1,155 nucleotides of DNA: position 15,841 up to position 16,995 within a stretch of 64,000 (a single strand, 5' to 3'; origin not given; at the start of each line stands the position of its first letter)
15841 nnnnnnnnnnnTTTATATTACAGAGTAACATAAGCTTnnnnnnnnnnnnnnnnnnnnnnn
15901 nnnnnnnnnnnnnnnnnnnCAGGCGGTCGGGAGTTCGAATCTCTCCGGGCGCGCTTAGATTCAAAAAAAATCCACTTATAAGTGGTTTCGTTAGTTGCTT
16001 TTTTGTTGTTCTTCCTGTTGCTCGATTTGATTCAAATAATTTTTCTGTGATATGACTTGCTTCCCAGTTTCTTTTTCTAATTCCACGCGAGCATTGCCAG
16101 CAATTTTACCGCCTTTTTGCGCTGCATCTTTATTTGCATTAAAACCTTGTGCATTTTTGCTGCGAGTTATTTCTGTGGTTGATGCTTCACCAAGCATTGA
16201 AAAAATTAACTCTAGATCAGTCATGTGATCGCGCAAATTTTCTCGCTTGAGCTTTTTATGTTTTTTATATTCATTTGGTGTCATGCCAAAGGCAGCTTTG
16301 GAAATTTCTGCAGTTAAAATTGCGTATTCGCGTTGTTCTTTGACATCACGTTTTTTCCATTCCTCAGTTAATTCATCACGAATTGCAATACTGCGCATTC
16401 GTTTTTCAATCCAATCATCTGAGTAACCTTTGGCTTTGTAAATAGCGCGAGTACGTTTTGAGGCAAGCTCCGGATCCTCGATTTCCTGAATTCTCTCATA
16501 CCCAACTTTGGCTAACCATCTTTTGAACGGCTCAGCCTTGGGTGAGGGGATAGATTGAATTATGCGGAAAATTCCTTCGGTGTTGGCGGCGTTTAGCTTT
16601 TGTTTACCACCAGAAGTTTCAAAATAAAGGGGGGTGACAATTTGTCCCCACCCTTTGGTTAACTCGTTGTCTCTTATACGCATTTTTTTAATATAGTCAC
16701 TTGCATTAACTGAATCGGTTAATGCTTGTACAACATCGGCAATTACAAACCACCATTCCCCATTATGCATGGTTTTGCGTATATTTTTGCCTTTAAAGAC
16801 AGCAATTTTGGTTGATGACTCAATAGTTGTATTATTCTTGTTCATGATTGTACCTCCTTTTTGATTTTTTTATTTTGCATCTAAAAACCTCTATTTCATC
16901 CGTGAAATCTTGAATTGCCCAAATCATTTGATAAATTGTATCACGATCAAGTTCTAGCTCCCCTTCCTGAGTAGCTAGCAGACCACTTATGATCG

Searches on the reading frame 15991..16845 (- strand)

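Call 32: search_protein_families(library=ncbifam, proteins=[window:15991-16845:-], max_evalue=1e-10)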
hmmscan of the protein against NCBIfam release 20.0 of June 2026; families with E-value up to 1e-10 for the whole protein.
window:15991-16845:- (284 aa): 0 families

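Call 77: search_protein_families(library=pfam, proteins=[window:15991-16845:-], max_evalue=0.05)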
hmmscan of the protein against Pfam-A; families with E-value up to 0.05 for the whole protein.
window:15991-16845:- (284 aa): 1 family
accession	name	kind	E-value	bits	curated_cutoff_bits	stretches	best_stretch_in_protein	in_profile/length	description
PF02498.22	Bro-N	-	5.5e-14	53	25.6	1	22-113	2-92/96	BRO family, N-terminal domain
